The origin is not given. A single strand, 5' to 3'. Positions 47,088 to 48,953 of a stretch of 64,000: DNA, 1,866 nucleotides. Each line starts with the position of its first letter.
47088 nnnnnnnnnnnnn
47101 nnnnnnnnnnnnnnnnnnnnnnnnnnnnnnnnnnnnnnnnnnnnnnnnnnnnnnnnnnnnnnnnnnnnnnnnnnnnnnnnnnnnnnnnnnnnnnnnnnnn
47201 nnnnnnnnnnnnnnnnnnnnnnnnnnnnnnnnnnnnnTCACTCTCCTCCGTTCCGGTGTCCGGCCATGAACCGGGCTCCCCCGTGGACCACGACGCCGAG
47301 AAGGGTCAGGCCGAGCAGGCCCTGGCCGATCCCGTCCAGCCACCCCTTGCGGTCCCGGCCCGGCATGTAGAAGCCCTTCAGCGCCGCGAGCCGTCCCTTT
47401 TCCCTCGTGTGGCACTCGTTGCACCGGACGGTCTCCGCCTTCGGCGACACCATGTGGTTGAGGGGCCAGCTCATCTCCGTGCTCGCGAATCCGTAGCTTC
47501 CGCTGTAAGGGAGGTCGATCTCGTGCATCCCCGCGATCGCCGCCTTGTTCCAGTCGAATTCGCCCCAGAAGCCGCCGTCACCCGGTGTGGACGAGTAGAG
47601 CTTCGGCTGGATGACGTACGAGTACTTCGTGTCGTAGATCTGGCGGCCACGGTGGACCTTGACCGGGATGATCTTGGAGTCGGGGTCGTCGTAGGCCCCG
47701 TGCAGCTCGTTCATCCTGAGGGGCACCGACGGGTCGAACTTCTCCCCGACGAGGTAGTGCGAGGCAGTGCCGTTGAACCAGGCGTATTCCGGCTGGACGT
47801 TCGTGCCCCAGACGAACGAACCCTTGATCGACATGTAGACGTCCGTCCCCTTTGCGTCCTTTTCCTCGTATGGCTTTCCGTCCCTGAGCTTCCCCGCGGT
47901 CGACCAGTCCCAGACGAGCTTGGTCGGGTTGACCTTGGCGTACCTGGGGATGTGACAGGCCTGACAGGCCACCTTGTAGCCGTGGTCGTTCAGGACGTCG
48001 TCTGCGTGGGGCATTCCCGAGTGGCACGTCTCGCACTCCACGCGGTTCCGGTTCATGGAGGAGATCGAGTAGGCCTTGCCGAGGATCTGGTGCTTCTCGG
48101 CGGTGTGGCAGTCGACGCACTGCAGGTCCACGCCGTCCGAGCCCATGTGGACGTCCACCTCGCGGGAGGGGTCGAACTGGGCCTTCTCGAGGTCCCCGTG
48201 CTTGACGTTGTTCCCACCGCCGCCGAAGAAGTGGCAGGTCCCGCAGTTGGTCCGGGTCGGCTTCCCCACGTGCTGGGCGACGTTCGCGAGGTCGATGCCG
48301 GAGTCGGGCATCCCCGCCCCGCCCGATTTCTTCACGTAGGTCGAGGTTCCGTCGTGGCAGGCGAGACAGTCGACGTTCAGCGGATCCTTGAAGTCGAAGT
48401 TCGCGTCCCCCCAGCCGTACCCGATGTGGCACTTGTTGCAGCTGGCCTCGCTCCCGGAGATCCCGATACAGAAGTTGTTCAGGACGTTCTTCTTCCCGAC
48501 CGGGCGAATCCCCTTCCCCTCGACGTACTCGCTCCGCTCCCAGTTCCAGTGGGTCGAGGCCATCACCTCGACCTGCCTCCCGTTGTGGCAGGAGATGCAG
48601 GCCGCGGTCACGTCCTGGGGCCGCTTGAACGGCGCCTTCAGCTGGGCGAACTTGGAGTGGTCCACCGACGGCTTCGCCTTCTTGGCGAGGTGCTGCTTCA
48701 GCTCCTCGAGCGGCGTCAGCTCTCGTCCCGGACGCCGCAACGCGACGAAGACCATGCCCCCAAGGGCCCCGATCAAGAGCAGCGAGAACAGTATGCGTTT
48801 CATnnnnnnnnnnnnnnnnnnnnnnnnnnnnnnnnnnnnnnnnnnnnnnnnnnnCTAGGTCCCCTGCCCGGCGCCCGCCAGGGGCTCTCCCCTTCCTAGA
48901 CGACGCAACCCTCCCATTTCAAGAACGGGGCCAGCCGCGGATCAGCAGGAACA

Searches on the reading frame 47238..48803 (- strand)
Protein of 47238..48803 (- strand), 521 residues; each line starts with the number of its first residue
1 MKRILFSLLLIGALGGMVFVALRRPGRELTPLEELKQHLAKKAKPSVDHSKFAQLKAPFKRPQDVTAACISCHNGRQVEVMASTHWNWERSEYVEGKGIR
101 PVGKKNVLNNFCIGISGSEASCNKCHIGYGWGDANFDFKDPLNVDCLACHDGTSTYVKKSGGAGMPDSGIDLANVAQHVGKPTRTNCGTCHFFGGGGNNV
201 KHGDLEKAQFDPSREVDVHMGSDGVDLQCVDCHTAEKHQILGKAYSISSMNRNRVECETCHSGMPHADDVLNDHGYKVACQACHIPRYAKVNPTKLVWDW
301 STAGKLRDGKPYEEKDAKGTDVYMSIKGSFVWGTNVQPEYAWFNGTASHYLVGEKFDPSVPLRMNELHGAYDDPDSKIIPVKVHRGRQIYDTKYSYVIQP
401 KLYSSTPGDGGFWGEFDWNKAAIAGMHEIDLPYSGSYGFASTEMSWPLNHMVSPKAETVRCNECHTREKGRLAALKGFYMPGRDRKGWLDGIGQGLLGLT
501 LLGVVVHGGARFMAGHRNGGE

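Call 39: search_protein_families(library=pfam, proteins=[window:47238-48803:-], max_evalue=0.0001)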
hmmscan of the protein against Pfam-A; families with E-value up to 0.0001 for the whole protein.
window:47238-48803:- (521 aa): 4 families
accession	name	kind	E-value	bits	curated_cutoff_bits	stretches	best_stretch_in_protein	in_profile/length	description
PF11783.13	Cytochrome_cB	-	9.5e-66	221.3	22.1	1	295-467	1-172/173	Cytochrome c bacterial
PF14522.11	Cytochrome_C7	-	1.8e-12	47.4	24.8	1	219-284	8-66/67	Cytochrome c7 and related cytochrome c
PF22113.1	Mtrc-MtrF_II-IV_dom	-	9.1e-10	38.8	30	0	61-239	24-169/176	Outer membrane cytochrome MtrC/MtrF-like, domains II/IV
PF14537.11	Cytochrom_c3_2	-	3.4e-08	34.3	25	0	119-191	6-64/79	Cytochrome c3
